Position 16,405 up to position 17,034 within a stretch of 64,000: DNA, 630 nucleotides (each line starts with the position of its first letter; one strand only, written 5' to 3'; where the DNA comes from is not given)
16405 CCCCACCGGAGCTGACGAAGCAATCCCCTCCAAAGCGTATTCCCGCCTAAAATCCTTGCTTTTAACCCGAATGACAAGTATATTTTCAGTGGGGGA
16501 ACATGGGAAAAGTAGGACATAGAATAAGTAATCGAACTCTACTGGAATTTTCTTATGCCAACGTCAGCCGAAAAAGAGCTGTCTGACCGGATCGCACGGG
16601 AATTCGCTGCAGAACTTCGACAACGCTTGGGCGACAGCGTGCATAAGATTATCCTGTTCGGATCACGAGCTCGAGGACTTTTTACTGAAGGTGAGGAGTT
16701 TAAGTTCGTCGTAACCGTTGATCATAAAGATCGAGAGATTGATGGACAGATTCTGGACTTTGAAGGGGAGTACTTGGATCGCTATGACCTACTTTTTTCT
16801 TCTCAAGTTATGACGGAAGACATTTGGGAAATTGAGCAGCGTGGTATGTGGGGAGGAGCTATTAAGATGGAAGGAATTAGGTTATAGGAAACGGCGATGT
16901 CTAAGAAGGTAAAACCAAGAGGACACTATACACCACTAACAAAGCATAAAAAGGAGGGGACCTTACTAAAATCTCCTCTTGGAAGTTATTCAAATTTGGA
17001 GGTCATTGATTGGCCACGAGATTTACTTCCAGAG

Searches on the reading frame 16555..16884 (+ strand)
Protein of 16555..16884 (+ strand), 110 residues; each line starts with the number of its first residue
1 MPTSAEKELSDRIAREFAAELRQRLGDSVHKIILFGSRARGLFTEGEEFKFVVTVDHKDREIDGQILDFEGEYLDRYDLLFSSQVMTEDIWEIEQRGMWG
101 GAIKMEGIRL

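Call 3: search_protein_families(library=pfam, proteins=[window:16555-16884:+], max_evalue=1)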
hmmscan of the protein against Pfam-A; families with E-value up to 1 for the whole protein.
window:16555-16884:+ (110 aa): 2 families
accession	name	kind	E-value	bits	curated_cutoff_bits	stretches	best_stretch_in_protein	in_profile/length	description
PF01909.29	NTP_transf_2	-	5.7e-06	27.1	21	1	15-72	2-59/93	Nucleotidyltransferase domain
PF18765.7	Polbeta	-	0.0048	17.5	26.9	1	27-76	11-58/93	Polymerase beta, Nucleotidyltransferase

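Call 4: search_protein_families(library=padloc, proteins=[window:16555-16884:+], max_evalue=1)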
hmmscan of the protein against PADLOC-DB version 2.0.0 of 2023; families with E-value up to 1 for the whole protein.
window:16555-16884:+ (110 aa): 4 families
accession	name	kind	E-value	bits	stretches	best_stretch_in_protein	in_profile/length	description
PDLC04903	PDC-S09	-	1.3e-09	36.3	1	10-109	7-107/108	-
PDLC04907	PDC-S09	-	7.6e-05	20.8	1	9-71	9-69/114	-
PDLC04778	PDC-M70A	-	0.015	12.6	1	8-58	27-76/355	-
PDLC04906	PDC-S09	-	0.027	12.8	1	20-63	17-58/98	-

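Call 5: search_protein_families(library=ncbifam, proteins=[window:16555-16884:+], max_evalue=1)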
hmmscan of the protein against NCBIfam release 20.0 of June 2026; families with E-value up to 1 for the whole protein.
window:16555-16884:+ (110 aa): 0 families

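Call 23: find_homologous_proteins(query=window:16555-16884:+, max_evalue=0.001)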
Query window:16555-16884:+ (110 aa): 15 proteins with E <= 0.001 among 46 candidates.
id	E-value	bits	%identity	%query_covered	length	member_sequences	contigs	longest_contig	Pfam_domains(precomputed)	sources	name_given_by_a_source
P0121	2.0e-65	236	100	100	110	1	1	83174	PF01909.30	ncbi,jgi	jgi:predicted nucleotidyltransferase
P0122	1.7e-29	120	58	96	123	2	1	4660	PF18765.8,PF01909.30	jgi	-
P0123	8.2e-29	118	58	97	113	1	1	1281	PF18765.8,PF01909.30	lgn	-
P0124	7.1e-28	115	55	97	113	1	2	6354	PF18765.8,PF01909.30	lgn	-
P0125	1.4e-27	114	56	98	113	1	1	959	PF18765.8,PF01909.30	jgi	jgi:predicted nucleotidyltransferase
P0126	1.7e-27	114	54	100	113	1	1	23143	PF18765.8,PF01909.30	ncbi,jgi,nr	ncbi:MAG: nucleotidyltransferase domain-containing protein [Candidatus Zixiibacteriota bacterium]|nr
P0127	3.9e-26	109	52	100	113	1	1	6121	PF18765.8,PF01909.30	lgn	-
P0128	2.6e-25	107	52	100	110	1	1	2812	PF18765.8,PF01909.30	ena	-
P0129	2.4e-17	81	45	91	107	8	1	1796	PF18765.8,PF01909.30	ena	-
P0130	4.7e-17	80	46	91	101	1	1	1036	PF18765.8,PF01909.30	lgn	-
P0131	2.6e-16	78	45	91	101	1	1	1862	PF18765.8,PF01909.30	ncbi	-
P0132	1.3e-14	72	45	75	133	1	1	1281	PF18765.8,PF01909.30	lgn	-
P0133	3.4e-5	42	33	80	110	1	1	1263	PF18765.8,PF01909.30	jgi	-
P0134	5.5e-5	41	35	89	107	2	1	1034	PF18765.8,PF01909.30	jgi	-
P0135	1.9e-4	40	33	100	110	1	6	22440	PF18765.8,PF01909.30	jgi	jgi:predicted nucleotidyltransferase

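Call 27: find_encoding_contigs(protein=P0126, flank=4000, max_places=1)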
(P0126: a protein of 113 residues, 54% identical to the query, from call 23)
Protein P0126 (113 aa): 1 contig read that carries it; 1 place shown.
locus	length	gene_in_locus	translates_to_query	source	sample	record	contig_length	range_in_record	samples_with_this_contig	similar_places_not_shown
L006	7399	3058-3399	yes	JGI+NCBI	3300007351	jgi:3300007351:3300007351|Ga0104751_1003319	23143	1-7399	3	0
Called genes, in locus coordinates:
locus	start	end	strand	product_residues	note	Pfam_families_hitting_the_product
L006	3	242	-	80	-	?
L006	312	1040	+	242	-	PF00005:ABC_tran, PF13304:AAA_21 (weak)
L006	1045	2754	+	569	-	PF16949:ABC_tran_2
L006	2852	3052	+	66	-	PF04255:DUF433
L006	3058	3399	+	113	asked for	PF01909:NTP_transf_2, PF18765:Polbeta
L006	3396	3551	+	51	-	PF05168:HEPN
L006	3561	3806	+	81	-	-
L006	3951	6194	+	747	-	PF18072:FGAR-AT_linker, PF00586:AIRS, PF02769:AIRS_C, PF00586:AIRS, PF02769:AIRS_C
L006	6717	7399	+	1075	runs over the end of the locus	-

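Call 28: find_encoding_contigs(protein=P0124, flank=4000, max_places=2)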
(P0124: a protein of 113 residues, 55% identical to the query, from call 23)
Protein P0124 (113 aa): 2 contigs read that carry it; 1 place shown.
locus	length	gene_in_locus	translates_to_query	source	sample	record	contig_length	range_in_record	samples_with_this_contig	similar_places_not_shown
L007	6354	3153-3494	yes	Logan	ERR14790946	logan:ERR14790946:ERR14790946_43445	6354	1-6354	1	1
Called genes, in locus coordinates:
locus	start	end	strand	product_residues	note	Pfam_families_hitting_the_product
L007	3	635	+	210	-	?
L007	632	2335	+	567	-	PF16949:ABC_tran_2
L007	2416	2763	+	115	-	PF01909:NTP_transf_2, PF18765:Polbeta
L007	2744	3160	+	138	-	PF05168:HEPN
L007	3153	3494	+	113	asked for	PF01909:NTP_transf_2, PF18765:Polbeta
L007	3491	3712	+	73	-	PF05168:HEPN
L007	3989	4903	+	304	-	-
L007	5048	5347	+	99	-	-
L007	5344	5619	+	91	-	-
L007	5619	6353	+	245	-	?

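Call 29: find_encoding_contigs(protein=P0122, flank=4000, max_places=1)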
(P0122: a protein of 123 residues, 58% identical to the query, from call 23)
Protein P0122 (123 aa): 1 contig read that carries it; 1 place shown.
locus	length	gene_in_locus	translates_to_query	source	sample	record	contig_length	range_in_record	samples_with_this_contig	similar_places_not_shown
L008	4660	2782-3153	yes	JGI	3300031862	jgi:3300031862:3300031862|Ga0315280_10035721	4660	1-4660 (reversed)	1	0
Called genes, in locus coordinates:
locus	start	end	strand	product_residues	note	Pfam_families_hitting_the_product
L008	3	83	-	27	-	?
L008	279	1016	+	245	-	PF00005:ABC_tran, PF13304:AAA_21 (weak)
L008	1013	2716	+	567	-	PF16949:ABC_tran_2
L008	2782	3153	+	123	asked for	PF01909:NTP_transf_2, PF18765:Polbeta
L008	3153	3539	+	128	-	PF05168:HEPN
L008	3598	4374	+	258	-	-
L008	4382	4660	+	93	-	?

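Call 35: search_protein_families(library=pfam, proteins=[L008:3153-3539:+, L008:3598-4374:+, L007:3989-4903:+, L007:5048-5347:+, L007:5344-5619:+, L006:3561-3806:+, L006:3396-3551:+, L007:3491-3712:+, L006:2852-3052:+], max_evalue=0.1)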
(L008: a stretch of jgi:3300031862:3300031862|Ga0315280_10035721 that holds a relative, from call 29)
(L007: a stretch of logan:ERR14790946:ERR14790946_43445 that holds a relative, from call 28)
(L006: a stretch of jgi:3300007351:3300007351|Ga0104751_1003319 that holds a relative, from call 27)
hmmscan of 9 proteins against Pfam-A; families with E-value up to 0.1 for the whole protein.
L008:3153-3539:+ (128 aa): 3 families
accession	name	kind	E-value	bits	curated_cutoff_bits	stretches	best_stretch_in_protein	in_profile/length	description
PF05168.19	HEPN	-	7e-18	65.3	22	1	11-123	5-116/117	HEPN domain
PF05942.16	PaREP1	-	0.021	15.2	24.4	1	11-57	3-49/115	Archaeal PaREP1/PaREP8 family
PF01867.21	Cas_Cas1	-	0.055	13.1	22.3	1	8-58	132-178/283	CRISPR associated protein Cas1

L008:3598-4374:+ (258 aa): 3 families
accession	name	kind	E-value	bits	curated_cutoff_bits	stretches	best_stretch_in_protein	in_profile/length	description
PF00730.31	HhH-GPD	-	0.00054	20.7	26.2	1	59-215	2-104/108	HhH-GPD superfamily base excision DNA repair protein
PF11269.13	DUF3069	-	0.01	16.6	25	1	116-179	9-73/119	Protein of unknown function (DUF3069)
PF12181.14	MogR_DNAbind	-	0.016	15.6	25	1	42-140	36-131/151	DNA binding domain of the motility gene repressor (MogR)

L007:3989-4903:+ (304 aa): 0 families

L007:5048-5347:+ (99 aa): 1 family
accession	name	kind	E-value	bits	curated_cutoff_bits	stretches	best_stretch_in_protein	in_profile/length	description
PF05016.21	ParE_toxin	-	0.0033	18.4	23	1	40-83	36-83/89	ParE toxin of type II toxin-antitoxin system, parDE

L007:5344-5619:+ (91 aa): 1 family
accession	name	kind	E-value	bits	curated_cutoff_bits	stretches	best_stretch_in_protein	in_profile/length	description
PF24610.1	DUF7623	-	0.09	13.4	27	0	46-70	11-35/64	Domain of unknown function (DUF7623)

L006:3561-3806:+ (81 aa): 1 family
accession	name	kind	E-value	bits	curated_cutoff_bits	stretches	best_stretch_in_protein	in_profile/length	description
PF05168.19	HEPN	-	0.022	15.4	22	1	19-70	64-116/117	HEPN domain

L006:3396-3551:+ (51 aa): 1 family
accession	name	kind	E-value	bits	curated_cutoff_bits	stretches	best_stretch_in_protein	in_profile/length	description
PF05168.19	HEPN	-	1.1e-08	35.7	22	1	11-51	3-43/117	HEPN domain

L007:3491-3712:+ (73 aa): 1 family
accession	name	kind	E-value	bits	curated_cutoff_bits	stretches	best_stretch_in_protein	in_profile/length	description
PF05168.19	HEPN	-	3.3e-09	37.4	22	1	11-68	3-60/117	HEPN domain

L006:2852-3052:+ (66 aa): 1 family
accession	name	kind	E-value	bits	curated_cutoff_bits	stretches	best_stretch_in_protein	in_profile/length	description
PF04255.20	DUF433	-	1.2e-28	99.2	23.6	1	8-62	1-55/56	Protein of unknown function (DUF433)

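Call 52: search_protein_families(library=phrogs, proteins=[window:16555-16884:+], max_evalue=0.1)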
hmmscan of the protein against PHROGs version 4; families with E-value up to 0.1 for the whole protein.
window:16555-16884:+ (110 aa): 0 families

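Call 85: search_solved_structures(query=A2, max_evalue=0.001, show_alignments=2)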
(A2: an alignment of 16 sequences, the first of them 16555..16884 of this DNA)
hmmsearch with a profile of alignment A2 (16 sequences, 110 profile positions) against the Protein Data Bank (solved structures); distinct sequences matched with E-value up to 0.001: 10.
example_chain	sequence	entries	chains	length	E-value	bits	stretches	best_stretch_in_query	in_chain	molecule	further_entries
9xbd_E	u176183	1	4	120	2.3e-14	56.6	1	26-110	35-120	Nucleotidyltransferase domain-containing protein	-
9z7q_I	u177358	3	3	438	1.1e-06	31.9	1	30-61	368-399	Cmr1-MntA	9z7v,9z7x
4ebj_A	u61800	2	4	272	1.5e-05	28.2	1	17-68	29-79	Aminoglycoside nucleotidyltransferase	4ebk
1wot_A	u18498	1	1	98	3.5e-05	27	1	32-79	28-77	PUTATIVE MINIMAL NUCLEOTIDYLTRANSFERASE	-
7ae2_B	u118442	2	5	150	3.6e-05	27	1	29-62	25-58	MNT ANTITOXIN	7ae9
2rff_A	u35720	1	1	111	8.4e-05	25.8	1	28-57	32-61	Putative nucleotidyltransferase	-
9dbh_A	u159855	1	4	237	0.00012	25.3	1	28-57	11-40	HalB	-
9dbj_A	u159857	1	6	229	0.00013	25.2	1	28-57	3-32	HalB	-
8xeo_A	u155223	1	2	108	0.00045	23.4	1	28-53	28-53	MNT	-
8xeh_E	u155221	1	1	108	0.00081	22.6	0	28-53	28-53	MNT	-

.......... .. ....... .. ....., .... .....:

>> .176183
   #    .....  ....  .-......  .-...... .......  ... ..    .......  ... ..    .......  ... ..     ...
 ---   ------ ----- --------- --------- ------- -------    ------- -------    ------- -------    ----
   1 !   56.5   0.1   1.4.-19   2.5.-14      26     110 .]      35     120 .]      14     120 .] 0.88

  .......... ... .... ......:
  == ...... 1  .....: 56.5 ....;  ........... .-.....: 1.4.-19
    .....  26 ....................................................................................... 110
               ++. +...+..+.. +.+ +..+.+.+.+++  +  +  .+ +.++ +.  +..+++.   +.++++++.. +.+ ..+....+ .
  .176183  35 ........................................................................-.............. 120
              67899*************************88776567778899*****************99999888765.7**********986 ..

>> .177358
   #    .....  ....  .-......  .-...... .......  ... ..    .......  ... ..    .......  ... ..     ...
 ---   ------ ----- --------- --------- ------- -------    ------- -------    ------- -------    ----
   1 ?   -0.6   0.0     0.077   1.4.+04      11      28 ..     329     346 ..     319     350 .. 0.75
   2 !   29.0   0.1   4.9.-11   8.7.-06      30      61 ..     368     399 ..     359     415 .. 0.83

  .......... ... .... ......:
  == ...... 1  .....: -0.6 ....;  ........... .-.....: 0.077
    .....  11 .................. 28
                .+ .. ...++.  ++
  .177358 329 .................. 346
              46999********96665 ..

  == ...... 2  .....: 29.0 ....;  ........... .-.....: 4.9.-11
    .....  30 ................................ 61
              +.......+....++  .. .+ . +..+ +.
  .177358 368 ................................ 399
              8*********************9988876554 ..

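Call 88: predict_structure(alignment_id=A2)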
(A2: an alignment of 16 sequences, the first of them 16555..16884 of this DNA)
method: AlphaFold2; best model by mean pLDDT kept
length: 110 residues; sequences in the alignment: 16
mean_pLDDT: 93.9   pTM: 0.85
mean pLDDT of the five models: 93.9, 92.8, 91.9, 91.8, 89.9
residues with pLDDT >= 90: 105; 70-90: 5; 50-70: 0; < 50: 0
segments of 3 or more residues with pLDDT < 50: none
pLDDT, mean of each block of 10 residues (from residue 1): 91 96 94 96 92 94 94 92 96 93 94
secondary structure, 60 per line:
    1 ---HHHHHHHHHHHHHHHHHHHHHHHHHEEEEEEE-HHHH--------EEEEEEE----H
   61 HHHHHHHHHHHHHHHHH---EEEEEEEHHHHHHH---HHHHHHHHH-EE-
elements in order: H4-28 E29-35 H37-40 E49-55 H60-77 E81-87 H88-94 H98-106

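Call 90: fold_search(model_id=the predicted structure, library=pdb)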
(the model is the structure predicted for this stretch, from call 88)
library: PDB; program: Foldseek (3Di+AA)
matches with E <= 10: 672; with E <= 0.001: 5
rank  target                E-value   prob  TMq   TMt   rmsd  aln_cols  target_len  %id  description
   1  8xeh_E                2.4e-04  1.00  0.52  0.54   4.1       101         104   20  Crystal structure of HEPN-MNT complex (released 2024-12-18)
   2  8xeo_B                3.9e-04  1.00  0.55  0.60   4.0       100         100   18  Crystal structure of MNT antitoxin (released 2024-12-18)
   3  7bxo_E                6.1e-04  1.00  0.59  0.53   3.2        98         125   13  Crystal structure of the toxin-antitoxin with AMP-PNP (released 2020-09-30)
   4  8xeo_A                7.0e-04  1.00  0.54  0.59   3.9        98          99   17  Crystal structure of MNT antitoxin (released 2024-12-18)
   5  7bxo_A                9.1e-04  1.00  0.59  0.53   3.2        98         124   13  Crystal structure of the toxin-antitoxin with AMP-PNP (released 2020-09-30)
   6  6m6u_F                2.0e-03  1.00  0.59  0.54   3.2        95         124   15  Crystal structure the toxin-antitoxin MntA-HpeT mutant-D39ED41E (released 2020-09-30)
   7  7ae9_G                2.0e-03  1.00  0.55  0.43   5.2       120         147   18  Crystal structure of mono-AMPylated HEPN(R46E) toxin in complex with MNT antitoxin (released 2020-12-30)
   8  1ylq_A                2.6e-03  1.00  0.53  0.61   4.2        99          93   20  Crystal structure of putative nucleotidyltransferase (released 2005-03-01)
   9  6m6u_A                2.9e-03  1.00  0.57  0.52   3.3        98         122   13  Crystal structure the toxin-antitoxin MntA-HpeT mutant-D39ED41E (released 2020-09-30)
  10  6un8_A                3.6e-03  1.00  0.65  0.30   5.4       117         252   13  Wild type ANT bound to neomycin (released 2020-05-06)
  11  6m6w_F                3.8e-03  1.00  0.58  0.53   3.4        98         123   14  Crystal structure the toxin-antitoxin MntA-HpeT mutant-Y104A (released 2020-09-30)
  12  7ae9_H                4.4e-03  0.98  0.44  0.37   6.0       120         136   20  Crystal structure of mono-AMPylated HEPN(R46E) toxin in complex with MNT antitoxin (released 2020-12-30)
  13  2rff                  5.0e-03  1.00  0.55  0.55   5.9       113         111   14  Crystal structure of a putative nucleotidyltransferase (NP_343093.1) from Sulfolobus solfataricus at 1.40 A resolution (released 2007-10-16)
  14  6nmk_A                8.4e-03  1.00  0.64  0.30   5.4       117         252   13  Binary complex structure of the T130K mutant of ANT-4'' with Neomycin (released 2020-01-15)
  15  6p01_A                1.0e-02  1.00  0.65  0.30   5.4       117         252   13  Apo structure of the E52D mutant of ANT-4 (released 2020-01-29)
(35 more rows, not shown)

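Call 94: search_protein_families(library=padloc, proteins=[L007:3989-4900:+, L008:3598-4371:+, L007:5048-5344:+, L007:5344-5616:+], max_evalue=0.01)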
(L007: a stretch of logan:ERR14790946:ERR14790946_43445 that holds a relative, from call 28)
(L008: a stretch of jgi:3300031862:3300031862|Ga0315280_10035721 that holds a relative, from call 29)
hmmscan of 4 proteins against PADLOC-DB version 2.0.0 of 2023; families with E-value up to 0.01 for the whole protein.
L007:3989-4900:+ (304 aa): 0 families

L008:3598-4371:+ (258 aa): 0 families

L007:5048-5344:+ (99 aa): 0 families

L007:5344-5616:+ (91 aa): 0 families
